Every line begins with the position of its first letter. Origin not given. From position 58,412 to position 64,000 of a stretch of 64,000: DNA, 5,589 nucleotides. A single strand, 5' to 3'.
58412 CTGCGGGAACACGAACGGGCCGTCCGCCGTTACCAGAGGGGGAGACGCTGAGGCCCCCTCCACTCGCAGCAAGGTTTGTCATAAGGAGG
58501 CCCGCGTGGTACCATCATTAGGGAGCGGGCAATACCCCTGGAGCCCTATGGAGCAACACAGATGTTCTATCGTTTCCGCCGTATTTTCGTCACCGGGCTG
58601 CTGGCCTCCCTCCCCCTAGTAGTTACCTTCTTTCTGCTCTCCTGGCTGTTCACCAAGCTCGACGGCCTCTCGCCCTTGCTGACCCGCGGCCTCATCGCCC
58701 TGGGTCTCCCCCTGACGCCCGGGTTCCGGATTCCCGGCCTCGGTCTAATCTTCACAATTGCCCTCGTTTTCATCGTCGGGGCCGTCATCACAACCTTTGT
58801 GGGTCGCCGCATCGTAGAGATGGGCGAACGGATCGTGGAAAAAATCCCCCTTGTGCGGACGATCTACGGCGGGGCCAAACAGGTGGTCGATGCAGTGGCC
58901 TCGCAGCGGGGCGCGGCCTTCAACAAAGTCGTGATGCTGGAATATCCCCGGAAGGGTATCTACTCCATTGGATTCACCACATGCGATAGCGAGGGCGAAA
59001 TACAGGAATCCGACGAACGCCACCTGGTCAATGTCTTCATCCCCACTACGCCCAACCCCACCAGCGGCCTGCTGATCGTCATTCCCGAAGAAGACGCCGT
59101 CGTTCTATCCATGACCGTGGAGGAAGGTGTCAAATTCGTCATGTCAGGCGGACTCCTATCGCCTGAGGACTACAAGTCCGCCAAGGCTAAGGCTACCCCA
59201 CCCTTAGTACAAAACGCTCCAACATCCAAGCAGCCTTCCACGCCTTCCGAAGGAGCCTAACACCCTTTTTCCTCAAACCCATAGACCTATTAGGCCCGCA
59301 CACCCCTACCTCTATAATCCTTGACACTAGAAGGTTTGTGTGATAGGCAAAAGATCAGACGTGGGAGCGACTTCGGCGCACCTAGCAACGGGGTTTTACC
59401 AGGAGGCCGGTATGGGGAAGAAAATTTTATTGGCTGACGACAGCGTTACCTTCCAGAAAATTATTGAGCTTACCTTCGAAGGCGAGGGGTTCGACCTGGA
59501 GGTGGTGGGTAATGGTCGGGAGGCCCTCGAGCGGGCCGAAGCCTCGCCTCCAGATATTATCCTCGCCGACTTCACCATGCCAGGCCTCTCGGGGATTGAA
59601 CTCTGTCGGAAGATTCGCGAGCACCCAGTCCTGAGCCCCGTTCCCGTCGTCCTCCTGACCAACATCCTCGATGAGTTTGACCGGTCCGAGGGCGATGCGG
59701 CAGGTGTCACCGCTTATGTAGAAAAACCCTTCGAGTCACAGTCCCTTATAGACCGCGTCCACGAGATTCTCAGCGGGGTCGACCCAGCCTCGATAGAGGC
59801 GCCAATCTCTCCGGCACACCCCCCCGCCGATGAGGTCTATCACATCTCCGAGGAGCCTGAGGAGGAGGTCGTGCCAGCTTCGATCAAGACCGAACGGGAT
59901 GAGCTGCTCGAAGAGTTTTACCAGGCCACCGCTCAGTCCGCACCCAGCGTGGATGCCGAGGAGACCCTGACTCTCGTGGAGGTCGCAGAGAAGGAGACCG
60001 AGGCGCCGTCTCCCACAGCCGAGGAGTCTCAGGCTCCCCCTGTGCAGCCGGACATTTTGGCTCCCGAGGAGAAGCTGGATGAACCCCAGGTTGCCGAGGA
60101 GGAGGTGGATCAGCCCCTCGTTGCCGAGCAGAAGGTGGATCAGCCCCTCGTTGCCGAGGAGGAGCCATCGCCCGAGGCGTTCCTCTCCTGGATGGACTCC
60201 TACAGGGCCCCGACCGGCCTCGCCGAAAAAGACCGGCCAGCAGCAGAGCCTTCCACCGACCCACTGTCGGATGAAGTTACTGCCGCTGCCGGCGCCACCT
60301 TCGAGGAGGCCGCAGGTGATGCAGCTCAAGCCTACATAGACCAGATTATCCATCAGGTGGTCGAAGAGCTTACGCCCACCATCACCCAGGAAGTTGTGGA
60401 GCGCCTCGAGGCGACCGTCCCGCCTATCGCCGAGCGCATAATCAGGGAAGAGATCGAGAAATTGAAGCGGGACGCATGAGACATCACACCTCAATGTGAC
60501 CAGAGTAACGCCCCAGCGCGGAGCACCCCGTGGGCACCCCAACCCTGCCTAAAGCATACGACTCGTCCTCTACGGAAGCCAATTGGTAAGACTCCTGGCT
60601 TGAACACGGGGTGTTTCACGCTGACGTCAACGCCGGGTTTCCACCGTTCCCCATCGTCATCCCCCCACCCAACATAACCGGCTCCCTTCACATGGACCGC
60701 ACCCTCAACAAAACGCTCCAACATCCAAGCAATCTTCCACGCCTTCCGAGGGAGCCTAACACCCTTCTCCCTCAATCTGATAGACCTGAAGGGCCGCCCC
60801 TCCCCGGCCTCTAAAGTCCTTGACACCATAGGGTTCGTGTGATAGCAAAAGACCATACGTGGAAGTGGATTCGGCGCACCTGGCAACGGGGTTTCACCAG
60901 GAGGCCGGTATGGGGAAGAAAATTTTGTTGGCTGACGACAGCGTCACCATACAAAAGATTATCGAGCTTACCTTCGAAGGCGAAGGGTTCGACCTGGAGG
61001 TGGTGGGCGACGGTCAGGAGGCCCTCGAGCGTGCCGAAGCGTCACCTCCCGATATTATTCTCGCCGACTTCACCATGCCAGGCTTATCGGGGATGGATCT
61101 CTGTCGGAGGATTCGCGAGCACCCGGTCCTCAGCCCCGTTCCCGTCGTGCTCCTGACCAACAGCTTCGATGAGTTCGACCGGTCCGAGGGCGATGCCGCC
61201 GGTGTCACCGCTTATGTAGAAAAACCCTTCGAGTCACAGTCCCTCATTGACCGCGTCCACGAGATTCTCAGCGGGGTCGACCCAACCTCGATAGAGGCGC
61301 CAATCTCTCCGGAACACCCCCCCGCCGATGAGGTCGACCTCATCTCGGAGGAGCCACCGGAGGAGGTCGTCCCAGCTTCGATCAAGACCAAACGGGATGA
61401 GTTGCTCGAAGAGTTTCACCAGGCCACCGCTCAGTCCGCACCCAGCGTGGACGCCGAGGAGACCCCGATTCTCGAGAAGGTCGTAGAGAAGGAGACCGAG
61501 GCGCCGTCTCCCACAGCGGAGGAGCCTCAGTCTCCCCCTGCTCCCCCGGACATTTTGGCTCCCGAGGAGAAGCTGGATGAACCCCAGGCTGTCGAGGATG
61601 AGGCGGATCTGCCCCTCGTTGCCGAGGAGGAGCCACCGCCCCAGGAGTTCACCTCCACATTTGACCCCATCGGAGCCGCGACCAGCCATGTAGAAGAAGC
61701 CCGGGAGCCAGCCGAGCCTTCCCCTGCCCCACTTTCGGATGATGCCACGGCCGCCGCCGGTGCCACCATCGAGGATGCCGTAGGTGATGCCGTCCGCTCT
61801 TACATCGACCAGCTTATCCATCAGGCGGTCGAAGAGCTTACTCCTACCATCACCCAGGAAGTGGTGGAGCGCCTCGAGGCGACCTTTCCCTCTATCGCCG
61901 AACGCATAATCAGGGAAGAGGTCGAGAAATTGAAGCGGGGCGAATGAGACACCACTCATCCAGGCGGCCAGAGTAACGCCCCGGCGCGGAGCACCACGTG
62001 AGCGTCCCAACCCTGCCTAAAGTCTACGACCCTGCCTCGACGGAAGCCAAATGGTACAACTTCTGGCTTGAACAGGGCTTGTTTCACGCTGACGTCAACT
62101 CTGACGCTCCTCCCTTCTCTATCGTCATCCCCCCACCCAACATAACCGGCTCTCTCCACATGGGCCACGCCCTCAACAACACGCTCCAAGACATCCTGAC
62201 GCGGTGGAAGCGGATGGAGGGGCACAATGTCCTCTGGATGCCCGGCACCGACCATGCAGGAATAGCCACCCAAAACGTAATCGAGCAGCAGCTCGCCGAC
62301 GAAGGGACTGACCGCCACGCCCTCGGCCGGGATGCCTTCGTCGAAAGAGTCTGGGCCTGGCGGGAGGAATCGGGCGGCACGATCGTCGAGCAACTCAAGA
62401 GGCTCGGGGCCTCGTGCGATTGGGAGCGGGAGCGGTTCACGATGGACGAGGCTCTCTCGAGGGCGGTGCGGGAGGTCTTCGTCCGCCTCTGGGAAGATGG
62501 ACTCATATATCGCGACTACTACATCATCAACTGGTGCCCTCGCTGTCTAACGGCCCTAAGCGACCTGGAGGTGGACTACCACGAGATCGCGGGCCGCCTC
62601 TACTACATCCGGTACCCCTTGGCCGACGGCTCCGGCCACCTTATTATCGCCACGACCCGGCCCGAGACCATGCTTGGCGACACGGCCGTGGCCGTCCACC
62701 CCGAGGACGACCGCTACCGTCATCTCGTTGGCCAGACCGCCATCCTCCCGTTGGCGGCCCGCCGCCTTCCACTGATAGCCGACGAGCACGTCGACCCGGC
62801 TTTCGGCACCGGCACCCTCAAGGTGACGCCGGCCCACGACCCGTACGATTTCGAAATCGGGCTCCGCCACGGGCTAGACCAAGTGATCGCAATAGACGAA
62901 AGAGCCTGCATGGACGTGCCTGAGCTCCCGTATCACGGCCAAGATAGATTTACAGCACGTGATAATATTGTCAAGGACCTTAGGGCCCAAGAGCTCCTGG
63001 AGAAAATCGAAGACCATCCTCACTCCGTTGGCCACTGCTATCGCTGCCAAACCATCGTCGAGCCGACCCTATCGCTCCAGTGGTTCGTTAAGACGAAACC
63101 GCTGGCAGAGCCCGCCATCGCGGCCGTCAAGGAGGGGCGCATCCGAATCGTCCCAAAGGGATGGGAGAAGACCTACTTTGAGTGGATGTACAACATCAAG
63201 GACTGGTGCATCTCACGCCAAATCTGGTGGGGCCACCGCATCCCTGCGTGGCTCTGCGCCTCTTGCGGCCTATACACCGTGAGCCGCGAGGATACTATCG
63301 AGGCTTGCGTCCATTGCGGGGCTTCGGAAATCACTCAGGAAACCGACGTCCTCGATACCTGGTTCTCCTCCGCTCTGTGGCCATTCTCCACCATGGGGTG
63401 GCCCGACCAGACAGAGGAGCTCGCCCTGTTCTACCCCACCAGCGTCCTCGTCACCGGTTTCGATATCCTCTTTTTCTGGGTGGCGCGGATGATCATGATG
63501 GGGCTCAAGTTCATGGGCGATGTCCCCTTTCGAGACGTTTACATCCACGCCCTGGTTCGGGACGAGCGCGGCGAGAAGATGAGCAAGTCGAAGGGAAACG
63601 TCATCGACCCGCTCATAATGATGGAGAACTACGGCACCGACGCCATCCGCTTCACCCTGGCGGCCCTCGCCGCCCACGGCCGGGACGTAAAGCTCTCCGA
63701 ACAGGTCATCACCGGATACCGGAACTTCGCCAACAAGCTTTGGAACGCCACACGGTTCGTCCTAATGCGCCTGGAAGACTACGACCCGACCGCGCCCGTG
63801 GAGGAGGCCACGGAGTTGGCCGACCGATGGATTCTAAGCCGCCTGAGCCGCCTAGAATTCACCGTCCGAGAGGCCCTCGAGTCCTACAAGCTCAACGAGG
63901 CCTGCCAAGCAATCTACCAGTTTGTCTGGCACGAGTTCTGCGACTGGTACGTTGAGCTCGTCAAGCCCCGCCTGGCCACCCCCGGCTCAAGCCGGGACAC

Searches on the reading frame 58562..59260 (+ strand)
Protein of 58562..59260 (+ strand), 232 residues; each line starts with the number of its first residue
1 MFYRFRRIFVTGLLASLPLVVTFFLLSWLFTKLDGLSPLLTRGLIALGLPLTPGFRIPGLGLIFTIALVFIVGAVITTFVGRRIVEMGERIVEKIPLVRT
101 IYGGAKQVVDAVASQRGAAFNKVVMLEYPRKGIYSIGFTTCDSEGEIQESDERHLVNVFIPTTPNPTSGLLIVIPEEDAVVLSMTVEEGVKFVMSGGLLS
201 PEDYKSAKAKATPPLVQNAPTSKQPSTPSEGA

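Call 49: search_protein_families(library=pfam, proteins=[window:58562-59260:+], max_evalue=0.00001)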
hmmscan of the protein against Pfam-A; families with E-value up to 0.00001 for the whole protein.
window:58562-59260:+ (232 aa): 1 family
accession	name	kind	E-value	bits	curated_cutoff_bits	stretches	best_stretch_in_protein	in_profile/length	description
PF04367.18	DUF502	-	2.4e-36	124.3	23.8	1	63-168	1-107/107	Protein of unknown function (DUF502)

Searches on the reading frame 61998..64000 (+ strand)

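Call 49: search_protein_families(library=pfam, proteins=[window:61998-64000:+], max_evalue=0.00001)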
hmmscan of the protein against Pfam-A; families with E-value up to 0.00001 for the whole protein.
window:61998-64000:+ (667 aa): 3 families
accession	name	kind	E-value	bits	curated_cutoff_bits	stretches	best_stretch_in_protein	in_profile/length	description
PF00133.28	tRNA-synt_1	-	1.7e-147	492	22.7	1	18-567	1-414/414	tRNA synthetases class I (I, L, M and V)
PF09334.17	tRNA-synt_1g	-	3.6e-21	75.8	20.1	2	47-192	8-135/391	tRNA synthetases class I (M)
PF08264.19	Anticodon_1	-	5e-18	65.8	25.1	1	609-661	1-53/148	Anticodon-binding domain of tRNA ligase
